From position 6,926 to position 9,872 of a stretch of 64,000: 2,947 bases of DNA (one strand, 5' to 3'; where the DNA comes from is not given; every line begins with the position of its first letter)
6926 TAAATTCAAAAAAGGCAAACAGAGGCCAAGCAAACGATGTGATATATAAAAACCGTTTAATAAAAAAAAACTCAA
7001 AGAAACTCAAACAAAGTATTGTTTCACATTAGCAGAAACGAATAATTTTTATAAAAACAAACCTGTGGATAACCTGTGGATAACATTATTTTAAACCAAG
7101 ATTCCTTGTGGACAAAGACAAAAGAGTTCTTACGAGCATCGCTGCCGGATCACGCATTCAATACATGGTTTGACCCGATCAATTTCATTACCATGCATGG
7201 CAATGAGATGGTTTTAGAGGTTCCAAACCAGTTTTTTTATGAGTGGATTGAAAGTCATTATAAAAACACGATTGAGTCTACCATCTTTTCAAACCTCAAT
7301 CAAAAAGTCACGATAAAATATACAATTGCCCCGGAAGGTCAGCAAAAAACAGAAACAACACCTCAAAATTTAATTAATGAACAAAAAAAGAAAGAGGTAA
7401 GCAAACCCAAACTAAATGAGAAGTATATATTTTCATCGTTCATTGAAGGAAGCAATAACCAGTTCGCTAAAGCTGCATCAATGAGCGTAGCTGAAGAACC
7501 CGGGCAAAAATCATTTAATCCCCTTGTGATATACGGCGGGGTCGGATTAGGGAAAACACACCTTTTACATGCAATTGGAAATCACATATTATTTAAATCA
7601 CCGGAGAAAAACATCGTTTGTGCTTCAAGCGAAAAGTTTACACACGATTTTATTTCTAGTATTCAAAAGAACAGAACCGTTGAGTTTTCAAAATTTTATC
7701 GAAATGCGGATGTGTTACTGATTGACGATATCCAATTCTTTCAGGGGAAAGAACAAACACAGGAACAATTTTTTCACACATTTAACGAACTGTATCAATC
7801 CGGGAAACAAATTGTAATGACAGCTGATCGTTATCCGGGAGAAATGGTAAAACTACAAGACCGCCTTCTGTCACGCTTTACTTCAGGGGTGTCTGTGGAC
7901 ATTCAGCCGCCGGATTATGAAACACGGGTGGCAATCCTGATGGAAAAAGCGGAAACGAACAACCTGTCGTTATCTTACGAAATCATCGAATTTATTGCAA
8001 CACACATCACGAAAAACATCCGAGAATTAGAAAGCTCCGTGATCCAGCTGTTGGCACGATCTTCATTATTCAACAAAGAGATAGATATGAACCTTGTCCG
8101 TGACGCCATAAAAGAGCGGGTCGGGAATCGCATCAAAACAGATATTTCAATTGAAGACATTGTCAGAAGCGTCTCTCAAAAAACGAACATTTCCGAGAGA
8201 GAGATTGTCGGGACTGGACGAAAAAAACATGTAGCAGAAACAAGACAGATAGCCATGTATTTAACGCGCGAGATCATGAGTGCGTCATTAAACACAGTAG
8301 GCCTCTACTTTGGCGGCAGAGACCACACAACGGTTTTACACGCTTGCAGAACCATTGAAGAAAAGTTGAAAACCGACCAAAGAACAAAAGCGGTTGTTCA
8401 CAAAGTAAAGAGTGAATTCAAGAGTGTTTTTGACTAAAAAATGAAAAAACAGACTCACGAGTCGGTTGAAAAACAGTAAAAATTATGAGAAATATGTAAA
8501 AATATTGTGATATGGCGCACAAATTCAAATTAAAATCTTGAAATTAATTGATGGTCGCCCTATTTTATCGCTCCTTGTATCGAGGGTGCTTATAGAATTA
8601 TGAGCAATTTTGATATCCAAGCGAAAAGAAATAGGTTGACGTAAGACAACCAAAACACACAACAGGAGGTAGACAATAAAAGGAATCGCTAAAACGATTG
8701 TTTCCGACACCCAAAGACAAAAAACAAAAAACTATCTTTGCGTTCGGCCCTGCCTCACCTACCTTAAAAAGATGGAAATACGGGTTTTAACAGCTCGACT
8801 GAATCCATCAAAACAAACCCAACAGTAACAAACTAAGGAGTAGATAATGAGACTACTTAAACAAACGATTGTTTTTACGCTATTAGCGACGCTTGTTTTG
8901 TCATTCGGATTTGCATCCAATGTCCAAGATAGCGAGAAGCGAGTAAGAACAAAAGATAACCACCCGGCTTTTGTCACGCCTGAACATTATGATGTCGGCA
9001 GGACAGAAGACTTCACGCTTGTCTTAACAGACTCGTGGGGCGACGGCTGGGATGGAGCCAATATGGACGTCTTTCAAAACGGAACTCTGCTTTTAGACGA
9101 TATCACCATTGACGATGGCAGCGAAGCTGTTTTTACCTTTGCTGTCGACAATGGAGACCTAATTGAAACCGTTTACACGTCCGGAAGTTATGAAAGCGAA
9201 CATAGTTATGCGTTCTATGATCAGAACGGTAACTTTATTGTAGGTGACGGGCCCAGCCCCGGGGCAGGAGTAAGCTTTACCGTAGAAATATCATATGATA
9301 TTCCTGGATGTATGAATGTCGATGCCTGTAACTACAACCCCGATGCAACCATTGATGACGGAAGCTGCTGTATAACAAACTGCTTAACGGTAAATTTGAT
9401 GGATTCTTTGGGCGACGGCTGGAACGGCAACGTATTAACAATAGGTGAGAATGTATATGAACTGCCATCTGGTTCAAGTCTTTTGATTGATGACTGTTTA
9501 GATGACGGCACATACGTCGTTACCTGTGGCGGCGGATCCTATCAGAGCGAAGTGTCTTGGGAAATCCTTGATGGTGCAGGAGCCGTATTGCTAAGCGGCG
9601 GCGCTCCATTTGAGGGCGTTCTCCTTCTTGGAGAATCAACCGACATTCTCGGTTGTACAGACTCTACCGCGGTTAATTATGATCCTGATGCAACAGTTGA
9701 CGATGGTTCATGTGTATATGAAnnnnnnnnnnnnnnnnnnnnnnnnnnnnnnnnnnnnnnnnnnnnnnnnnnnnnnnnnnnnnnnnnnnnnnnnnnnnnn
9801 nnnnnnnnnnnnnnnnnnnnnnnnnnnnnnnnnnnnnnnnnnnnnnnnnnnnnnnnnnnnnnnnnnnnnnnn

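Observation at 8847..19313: Two giant modular T9SS-cargo genes sit directly downstream of dnaA, where dnaN-recF-gyrB would be expected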

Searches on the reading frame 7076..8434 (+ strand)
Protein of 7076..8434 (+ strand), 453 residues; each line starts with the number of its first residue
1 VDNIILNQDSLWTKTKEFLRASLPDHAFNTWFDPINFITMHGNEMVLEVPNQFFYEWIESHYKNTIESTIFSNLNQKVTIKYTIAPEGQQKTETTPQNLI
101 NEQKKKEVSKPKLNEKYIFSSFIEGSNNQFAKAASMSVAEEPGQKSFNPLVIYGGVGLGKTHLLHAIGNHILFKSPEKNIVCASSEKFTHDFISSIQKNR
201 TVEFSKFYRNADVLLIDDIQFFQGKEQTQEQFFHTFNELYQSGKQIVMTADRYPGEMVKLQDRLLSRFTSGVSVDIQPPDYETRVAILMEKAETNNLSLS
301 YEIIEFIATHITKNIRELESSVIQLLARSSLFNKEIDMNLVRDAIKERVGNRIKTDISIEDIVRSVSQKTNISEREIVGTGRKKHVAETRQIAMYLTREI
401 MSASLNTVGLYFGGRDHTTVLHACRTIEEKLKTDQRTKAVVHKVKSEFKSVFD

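Call 6: search_protein_families(library=pfam, proteins=[window:7076-8434:+], max_evalue=0.01)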
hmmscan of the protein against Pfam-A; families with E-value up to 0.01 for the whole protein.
window:7076-8434:+ (453 aa): 11 families
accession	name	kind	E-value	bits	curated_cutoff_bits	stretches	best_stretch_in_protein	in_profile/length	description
PF00308.24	Bac_DnaA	-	1.8e-65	220.5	23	1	113-275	1-162/162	Bacterial DnaA ATPAse domain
PF08299.17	Bac_DnaA_C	-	8.8e-25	87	31.5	1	359-427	1-69/69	Bacterial dnaA protein helix-turn-helix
PF11638.13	DnaA_N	-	3.9e-18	65.4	24.6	1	10-68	2-61/65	DnaA N-terminal domain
PF00004.35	AAA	-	5.2e-06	27.4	21.2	1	151-271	2-126/131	ATPase family associated with various cellular activities (AAA)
PF01695.23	IstB_IS21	-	5.9e-05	23.1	24.1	1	149-252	94-194/238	IstB-like ATP binding protein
PF01637.24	ATPase_2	-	0.00028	21.2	33.2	1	145-254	18-120/225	ATPase domain predominantly from Archaea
PF00910.28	RNA_helicase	-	0.00031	21.6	21.5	1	151-250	2-85/105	RNA helicase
PF13173.12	AAA_14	-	0.001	19.5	27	1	148-243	3-88/129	AAA domain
PF22688.2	Hda_lid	-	0.0019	18.6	27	1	282-331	2-50/65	Hda, lid domain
PF13401.12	AAA_22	-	0.0086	16.8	27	0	149-171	7-29/130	AAA domain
PF25201.1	nSTAND6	-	0.0099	16.4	27.7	0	148-242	19-99/148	Novel STAND NTPase 6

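Call 7: search_protein_families(library=ncbifam, proteins=[window:7076-8434:+], max_evalue=0.01)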
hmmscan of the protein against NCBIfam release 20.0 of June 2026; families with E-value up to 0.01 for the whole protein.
window:7076-8434:+ (453 aa): 24 families
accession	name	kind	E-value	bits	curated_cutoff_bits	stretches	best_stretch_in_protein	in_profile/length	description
TIGR00362.1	DnaA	equivalog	1.2e-154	515.6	343.9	1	12-447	1-436/437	chromosomal replication initiator protein DnaA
NF001154.0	PRK00149.3-3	equivalog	1e-92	311.5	410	1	24-450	24-460/462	chromosomal replication initiator protein DnaA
NF009087.0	PRK12422.1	equivalog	1.3e-68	232.3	657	1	28-446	20-441/455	chromosomal replication initiator protein DnaA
TIGR03420.1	DnaA_homol_Hda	equivalog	4.1e-31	108.2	194.8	1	113-344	8-224/226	DnaA regulatory inactivator Hda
NF005992.0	PRK08116.1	subfamily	1.4e-15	57.1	189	1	89-295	55-263/269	hypothetical protein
NF005982.0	PRK08084.1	equivalog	5.3e-13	49.1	268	1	114-338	16-226/235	DnaA inactivator Hda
NF005304.0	PRK06835.1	equivalog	6.7e-12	45.1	215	1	145-270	181-307/330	ATP-binding protein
NF038214.1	IS21_help_AAA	equivalog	1.3e-11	44.6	200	1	109-249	52-190/232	IS21-like element helper ATPase IstB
NF004686.0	PRK06030.1-1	equivalog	4.4e-09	36.4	148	1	363-450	56-142/151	hypothetical protein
NF005149.0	PRK06620.1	equivalog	2.2e-08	33.7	316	1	205-346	81-215/221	hypothetical protein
NF006505.0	PRK08939.1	equivalog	2.4e-08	33.6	228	1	76-219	87-226/306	primosomal protein DnaI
NF006571.0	PRK09087.1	equivalog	3.1e-08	33.7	297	1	208-334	86-208/228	DnaA regulatory inactivator HdaA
NF005206.0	PRK06672.1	equivalog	4e-08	32.6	416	1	12-128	5-120/341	hypothetical protein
NF004688.0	PRK06030.1-3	equivalog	1.8e-07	31.2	136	1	360-434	24-97/123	hypothetical protein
NF005378.0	PRK06921.1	subfamily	1.3e-06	27.7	207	1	146-269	116-241/266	hypothetical protein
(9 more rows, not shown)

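Call 17: find_related_loci(query=window:7076-8434:+, collection=genome_contigs, flank=10000)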
Query window:7076-8434:+ (453 aa) in genome_contigs; peptide patterns used: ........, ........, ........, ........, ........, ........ (x = any residue, [..] = any of these).
422 stretches matched a pattern; 343 encode a relative of the query (tblastn E <= 1e-3); the best 80 are kept; 80 distinct loci.
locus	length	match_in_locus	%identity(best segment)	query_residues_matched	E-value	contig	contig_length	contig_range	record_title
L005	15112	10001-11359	79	1-453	0e+0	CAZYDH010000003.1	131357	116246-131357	MAG TPA_asm: uncultured bacterium isolate SRP077602_co7_146 genome assembly, contig: NODE_286_length_131357_cov_69.31365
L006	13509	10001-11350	77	6-453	0e+0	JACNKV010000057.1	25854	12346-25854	MAG: Candidatus Neomarinimicrobiota bacterium isolate NIOZ-UU68 NIOZ-UU_NODE_2191_length_25854_cov_213.982, whole genome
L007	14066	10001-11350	77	6-453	0e+0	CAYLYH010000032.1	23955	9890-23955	MAG TPA_asm: uncultured bacterium isolate SRP077602_co11_399 genome assembly, contig: NODE_1906_length_23955_cov_15.1471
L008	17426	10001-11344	64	1-448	0e+0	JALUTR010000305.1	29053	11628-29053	MAG: Candidatus Neomarinimicrobiota bacterium isolate 128-326_maxbin2_scaf2bin.003 128-326_scaffold_571_c1, whole genome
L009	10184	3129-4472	65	1-448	0e+0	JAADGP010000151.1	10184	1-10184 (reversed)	MAG: FCB group bacterium isolate M_MetaBat.123 contig-127_11416, whole genome shotgun sequence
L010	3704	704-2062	63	1-451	0e+0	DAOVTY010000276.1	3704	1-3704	MAG TPA_asm: Bacteroidota bacterium isolate CSMAG_1665 CSMAG_1665_k141_3256389_length_3704_cov_10.0000, whole genome sho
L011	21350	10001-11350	64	1-448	0e+0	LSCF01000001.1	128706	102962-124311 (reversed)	Marinimicrobia bacterium TCS55 contig1, whole genome shotgun sequence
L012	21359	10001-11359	62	1-451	0e+0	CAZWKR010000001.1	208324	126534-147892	MAG TPA_asm: uncultured bacterium isolate SRP167671_co2_138 genome assembly, contig: NODE_40_length_208324_cov_36.048005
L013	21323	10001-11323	63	11-451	0e+0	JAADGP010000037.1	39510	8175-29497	MAG: FCB group bacterium isolate M_MetaBat.123 contig-127_957, whole genome shotgun sequence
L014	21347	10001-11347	63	1-448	0e+0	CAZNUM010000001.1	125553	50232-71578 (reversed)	MAG TPA_asm: uncultured bacterium isolate binchicken_co275_504 genome assembly, contig: NODE_64_length_125553_cov_9.9632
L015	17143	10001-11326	63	10-451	0e+0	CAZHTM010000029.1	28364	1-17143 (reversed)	MAG TPA_asm: uncultured bacterium isolate binchicken_co172_182 genome assembly, contig: NODE_1145_length_28364_cov_38.20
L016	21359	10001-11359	64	1-451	0e+0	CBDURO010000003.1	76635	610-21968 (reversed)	MAG TPA_asm: uncultured bacterium isolate SRR22302360_binner13_Refined_52 genome assembly, contig: ERZ25073602.28, whole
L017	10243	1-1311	65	17-451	0e+0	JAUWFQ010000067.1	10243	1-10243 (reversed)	MAG: bacterium isolate CSMAG_2220 CSMAG_2220_k141_3179560_length_10243_cov_11.0000, whole genome shotgun sequence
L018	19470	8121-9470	63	1-448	0e+0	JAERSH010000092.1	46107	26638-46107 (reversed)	MAG: Candidatus Neomarinimicrobiota bacterium isolate BH1 c_000000010268, whole genome shotgun sequence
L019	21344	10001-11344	63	1-448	0e+0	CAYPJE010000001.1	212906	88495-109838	MAG TPA_asm: uncultured bacterium isolate SRP167671_co2_198 genome assembly, contig: NODE_37_length_212906_cov_15.909096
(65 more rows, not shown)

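Call 38: search_protein_families(library=pfam, proteins=[L011:11376-11912:-, L011:12067-13050:+, L011:13056-13631:+, L011:13665-14795:+, L011:14791-15474:+, L011:15455-16489:+, L011:16497-20171:-, L011:20171-21346:-], max_evalue=0.0001)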
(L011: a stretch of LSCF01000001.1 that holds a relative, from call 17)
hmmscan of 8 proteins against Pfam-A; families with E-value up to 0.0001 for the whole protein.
L011:11376-11912:- (178 aa): 0 families

L011:12067-13050:+ (328 aa): 5 families
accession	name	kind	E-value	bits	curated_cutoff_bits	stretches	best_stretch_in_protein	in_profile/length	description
PF01408.29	GFO_IDH_MocA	-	2.1e-31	109.6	24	1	6-121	2-120/120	Oxidoreductase family, NAD-binding Rossmann fold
PF22725.1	GFO_IDH_MocA_C3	-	1.9e-10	41.2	27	1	159-226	45-116/124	GFO/IDH/MocA C-terminal domain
PF02826.25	2-Hacid_dh_C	-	3.5e-06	26.9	25.1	1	4-102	36-134/178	D-isomer specific 2-hydroxyacid dehydrogenase, NAD binding domain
PF02894.22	GFO_IDH_MocA_C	-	8e-05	23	22.9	0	154-318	37-205/218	Oxidoreductase family, C-terminal alpha/beta domain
PF02629.25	CoA_binding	-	8.7e-05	23.6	22.3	1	3-87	2-87/97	CoA binding domain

L011:13056-13631:+ (192 aa): 3 families
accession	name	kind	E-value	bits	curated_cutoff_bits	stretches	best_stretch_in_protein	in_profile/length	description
PF04191.18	PEMT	-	5.5e-12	46.5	25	1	35-133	5-104/105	Phospholipid methyltransferase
PF04140.19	ICMT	-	1.2e-07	32.5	24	1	37-127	2-93/95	Isoprenylcysteine carboxyl methyltransferase (ICMT) family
PF06966.17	DUF1295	-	7.1e-05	22.8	20.4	1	67-141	154-234/235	Protein of unknown function (DUF1295)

L011:13665-14795:+ (377 aa): 1 family
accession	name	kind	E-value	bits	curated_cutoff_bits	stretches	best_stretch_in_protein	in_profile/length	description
PF02684.21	LpxB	-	6.4e-87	292.3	22.6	1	11-354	2-356/374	Lipid-A-disaccharide synthetase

L011:14791-15474:+ (228 aa): 1 family
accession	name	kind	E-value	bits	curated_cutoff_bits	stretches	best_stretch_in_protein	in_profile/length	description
PF04028.18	DUF374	-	1.9e-15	56.6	26.8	1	82-138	14-69/69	Domain of unknown function (DUF374)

L011:15455-16489:+ (345 aa): 1 family
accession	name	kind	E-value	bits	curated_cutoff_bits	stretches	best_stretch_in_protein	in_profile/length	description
PF02606.20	LpxK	-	4.6e-92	309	27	1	13-343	3-327/328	Tetraacyldisaccharide-1-P 4'-kinase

L011:16497-20171:- (1224 aa): 5 families
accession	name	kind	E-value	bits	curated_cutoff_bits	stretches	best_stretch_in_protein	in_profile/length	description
PF05345.18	He_PIG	-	2.6e-36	124.4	24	1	645-720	9-93/96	Putative Ig domain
PF17963.7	Big_9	-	4e-19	69.7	23.6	0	1018-1097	1-82/89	Bacterial Ig domain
PF13517.12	FG-GAP_3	-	1.2e-16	61.5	26.9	2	30-99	1-60/61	FG-GAP-like repeat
PF24908.1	Ig_SIBA-E_2nd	-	1.1e-08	35.6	27.8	0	741-813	13-87/117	Integrin beta-like protein A-E, second Ig-like domain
PF17892.7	Cadherin_5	-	2.3e-06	27.8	26.5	0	1061-1098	52-90/98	Cadherin-like domain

L011:20171-21346:- (391 aa): 0 families

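Call 41: search_protein_families(library=pfam, alignment_id=A1, max_evalue=0.001)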
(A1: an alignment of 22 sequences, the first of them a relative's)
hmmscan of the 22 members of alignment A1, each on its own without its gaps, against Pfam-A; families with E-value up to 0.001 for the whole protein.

A. member 1, L064:11431-18258:+ (2276 aa): 12 families
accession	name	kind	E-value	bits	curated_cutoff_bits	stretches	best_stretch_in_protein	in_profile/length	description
PF13620.12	CarboxypepD_reg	-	1.1e-13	51.7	32.3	1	1192-1264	2-81/82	Carboxypeptidase regulatory-like domain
PF22544.2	HYDIN_VesB_CFA65-like_Ig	-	2.5e-13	50.5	25.5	1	315-407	1-92/100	HYDIN/CFA65/VesB-like, Ig-like domain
PF00932.25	LTD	-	1.6e-11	44.9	34.3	1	634-722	3-74/109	Lamin Tail Domain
PF20773.4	InhA-like_MAM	-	9.3e-11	42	26.9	1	1340-1458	52-166/191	Immune inhibitor A-like, MAM domain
PF13860.13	FlgD_ig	-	1.7e-10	41.2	27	1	2210-2264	22-76/79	FlgD Ig-like domain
PF15780.11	ASH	-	8.3e-09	36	27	1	322-389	12-81/98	Abnormal spindle-like microcephaly-assoc'd, ASPM-SPD-2-Hydin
PF24507.1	Ig_CFAP65_4th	-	1.5e-08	35.4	27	0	339-390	2-54/76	CFAP65, fourth Ig-like domain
PF18962.6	Por_Secre_tail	-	4.1e-08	33.8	27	1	2193-2273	2-74/75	Secretion system C-terminal sorting domain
PF07610.17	DUF1573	-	6.7e-07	29.7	26.1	0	322-413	6-96/98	Protein of unknown function (DUF1573)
PF13585.12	CHU_C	-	1.7e-06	28.5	27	1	2205-2268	18-78/86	CHU_C Type IX secretion signal domain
PF13715.12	CarbopepD_reg_2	-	3.1e-06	27.6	32.2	1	1193-1265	2-77/88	CarboxypepD_reg-like domain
PF22073.2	Cep192_D4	-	2.5e-05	24.9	35.5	0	974-1024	59-111/112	Cep192 domain 4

B. families by the number of members that match (of 22 scanned): 41 families (the first 25 are shown)
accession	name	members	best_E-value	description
PF13860.13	FlgD_ig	21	2.4e-11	FlgD Ig-like domain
PF18962.6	Por_Secre_tail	21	5.9e-10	Secretion system C-terminal sorting domain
PF00932.25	LTD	17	4.6e-38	Lamin Tail Domain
PF22544.2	HYDIN_VesB_CFA65-like_Ig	13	3.6e-27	HYDIN/CFA65/VesB-like, Ig-like domain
PF15780.11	ASH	12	6.8e-25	Abnormal spindle-like microcephaly-assoc'd, ASPM-SPD-2-Hydin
PF13620.12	CarboxypepD_reg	11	1.3e-15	Carboxypeptidase regulatory-like domain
PF13585.12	CHU_C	11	5.5e-07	CHU_C Type IX secretion signal domain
PF22073.2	Cep192_D4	10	2.9e-23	Cep192 domain 4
PF07610.17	DUF1573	10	3.7e-18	Protein of unknown function (DUF1573)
PF13715.12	CarbopepD_reg_2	9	2.4e-09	CarboxypepD_reg-like domain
PF24507.1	Ig_CFAP65_4th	8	1.9e-11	CFAP65, fourth Ig-like domain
PF22067.2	Cep192_D3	6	6.8e-06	Cep192 domain 3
PF20773.4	InhA-like_MAM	5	9.3e-11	Immune inhibitor A-like, MAM domain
PF07675.18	Cleaved_Adhesin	4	2.1e-12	Cleaved Adhesin Domain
PF00629.30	MAM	4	2.7e-11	MAM domain, meprin/A5/mu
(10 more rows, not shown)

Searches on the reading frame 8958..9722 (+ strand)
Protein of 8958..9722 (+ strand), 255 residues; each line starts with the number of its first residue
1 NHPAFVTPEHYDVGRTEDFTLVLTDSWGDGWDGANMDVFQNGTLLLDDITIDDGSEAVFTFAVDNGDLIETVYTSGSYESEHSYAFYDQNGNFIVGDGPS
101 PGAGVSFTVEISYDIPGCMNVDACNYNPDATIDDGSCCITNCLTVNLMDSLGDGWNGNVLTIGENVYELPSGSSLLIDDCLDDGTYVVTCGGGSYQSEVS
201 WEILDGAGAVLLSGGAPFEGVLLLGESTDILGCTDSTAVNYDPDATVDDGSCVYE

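Call 64: predict_structure(alignment_id=A3)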
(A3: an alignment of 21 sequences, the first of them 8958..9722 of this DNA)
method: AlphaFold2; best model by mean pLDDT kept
length: 255 residues; sequences in the alignment: 21
mean_pLDDT: 86.0   pTM: 0.54
mean pLDDT of the five models: 86.0, 85.6, 85.7, 85.4, 84.6
residues with pLDDT >= 90: 124; 70-90: 107; 50-70: 11; < 50: 13
segments of 3 or more residues with pLDDT < 50: 1-13
pLDDT, mean of each block of 10 residues (from residue 1): 35 68 92 88 86 92 83 84 91 82 72 79 84 82 94 96 96 94 93 96 93 96 87 94 89 90
secondary structure, 60 per line:
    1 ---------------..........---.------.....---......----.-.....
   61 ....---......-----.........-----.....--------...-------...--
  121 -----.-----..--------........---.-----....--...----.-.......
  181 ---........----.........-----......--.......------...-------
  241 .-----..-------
elements in order: E16-25 E36-40 E44-49 E56-64 E68-73 E82-87 E93-97 E106-108 E116-118 E142-149 E159-162 E165-167 E174-180 E184-191 E199-204 E210-215 E218-224 E231-233

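Call 69: fold_search(model_id=the predicted structure, library=pdb)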
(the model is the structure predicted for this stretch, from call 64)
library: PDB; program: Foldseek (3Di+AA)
matches with E <= 10: 1024; with E <= 0.001: 0
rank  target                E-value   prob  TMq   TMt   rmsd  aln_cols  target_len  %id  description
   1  9qlf                  3.3e-03  0.51  0.17  0.04  20.4       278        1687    9  Human myoferlin (1-1997) in complex with an MSP2N2 lipid nanodisc (25 mol% DOPS, 5 mol% PI(4,5)P2 and 5 mol% Cholesterol (released 2025-06-04)
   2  6q9m_A                1.3e-02  0.60  0.17  0.17  20.8       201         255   12  Central Fibronectin-III array of RIM-binding protein (released 2020-01-15)
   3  6e57_D                1.5e-02  0.25  0.15  0.11  21.3       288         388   12  Bacteroides ovatus mixed-linkage glucan utilization locus (MLGUL) SGBP-B in complex with mixed-linkage heptasaccharide (released 2019-05-29)
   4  5iz5_B                1.6e-02  0.25  0.16  0.07  22.9       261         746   11  Human GIVD cytosolic phospholipase A2 (released 2016-06-08)
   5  7c7u_B                1.7e-02  0.38  0.19  0.10  18.2       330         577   10  Biofilm associated protein - BSP domain (released 2021-05-12)
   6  6kxu_B                2.5e-02  0.30  0.18  0.10  14.2       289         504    8  BON1 (released 2020-09-16)
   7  1nug_B                2.9e-02  0.20  0.15  0.07  17.5       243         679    9  Role of Calcium Ions in the Activation and Activity of the Transglutaminase 3 Enzyme (2 calciums, 1 Mg, inactive form) (released 2003-04-22)
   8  2yn3_D                3.1e-02  0.54  0.21  0.24  19.1       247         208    9  Structural insight into the giant calcium-binding adhesin SiiE: implications for the adhesion of Salmonella enterica t (released 2013-04-03)
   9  10ps                  3.3e-02  0.33  0.18  0.09  20.7       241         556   15  Crystal structure of SdrD A2-A3-B1-B2 domains from Staphylococcus aureus JH1 (released 2026-02-11)
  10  6e57_C                3.4e-02  0.23  0.16  0.12  20.8       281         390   11  Bacteroides ovatus mixed-linkage glucan utilization locus (MLGUL) SGBP-B in complex with mixed-linkage heptasaccharide (released 2019-05-29)
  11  7f7y_A                4.2e-02  0.15  0.17  0.13  21.1       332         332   10  Crystal Structure of protein PitB from pilus islet-2 of Streptococcus pneumoniae (released 2022-06-01)
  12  9uvr_B                4.2e-02  0.12  0.14  0.10  18.6       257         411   10  Crystal structure of SSA1632 from Streptococcus sanguinis (released 2026-01-21)
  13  5u6f                  4.4e-02  0.13  0.13  0.12  19.5       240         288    9  Bacterial adhesin from Mobiluncus mulieris containing intramolecular disulfide, isopeptide, and ester bond cross-links ( (released 2018-06-13)
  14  2avf_E                4.4e-02  0.11  0.11  0.10  19.6       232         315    9  Crystal Structure of C-terminal Desundecapeptide Nitrite Reductase from Achromobacter cycloclastes (released 2005-12-20)
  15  6e57_A                4.7e-02  0.23  0.15  0.10  20.6       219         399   10  Bacteroides ovatus mixed-linkage glucan utilization locus (MLGUL) SGBP-B in complex with mixed-linkage heptasaccharide (released 2019-05-29)
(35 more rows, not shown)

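Call 72: search_protein_representatives(alignment_id=A3)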
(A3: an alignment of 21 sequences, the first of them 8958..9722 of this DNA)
Query: 21 sequences, 237 profile positions. Proteins with E-value up to 0.001 (for the whole library): 21400; up to 1e-10: 9037; up to 1e-30: 2045. The best 150 are listed.
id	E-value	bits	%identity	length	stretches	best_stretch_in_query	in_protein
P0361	0.0e+00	1388.1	-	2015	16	3-236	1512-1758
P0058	0.0e+00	1068.9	-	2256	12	3-236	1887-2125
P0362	3.0e-274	920.9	-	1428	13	39-236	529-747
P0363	1.3e-264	889.3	-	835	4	4-236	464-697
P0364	1.3e-263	886.1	-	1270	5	5-237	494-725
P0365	4.5e-240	809.0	-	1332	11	88-236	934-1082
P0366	9.7e-229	771.9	-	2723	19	11-236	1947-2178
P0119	2.1e-225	761.0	-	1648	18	95-236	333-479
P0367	1.0e-224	758.7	-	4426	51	95-236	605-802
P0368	1.5e-207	702.5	-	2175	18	91-235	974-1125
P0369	3.3e-207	701.4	-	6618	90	195-236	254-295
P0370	1.4e-190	647.0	-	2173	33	94-231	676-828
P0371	2.2e-190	646.3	-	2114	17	2-236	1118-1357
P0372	1.6e-188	640.3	-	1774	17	94-236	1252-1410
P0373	4.7e-188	638.7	-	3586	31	37-236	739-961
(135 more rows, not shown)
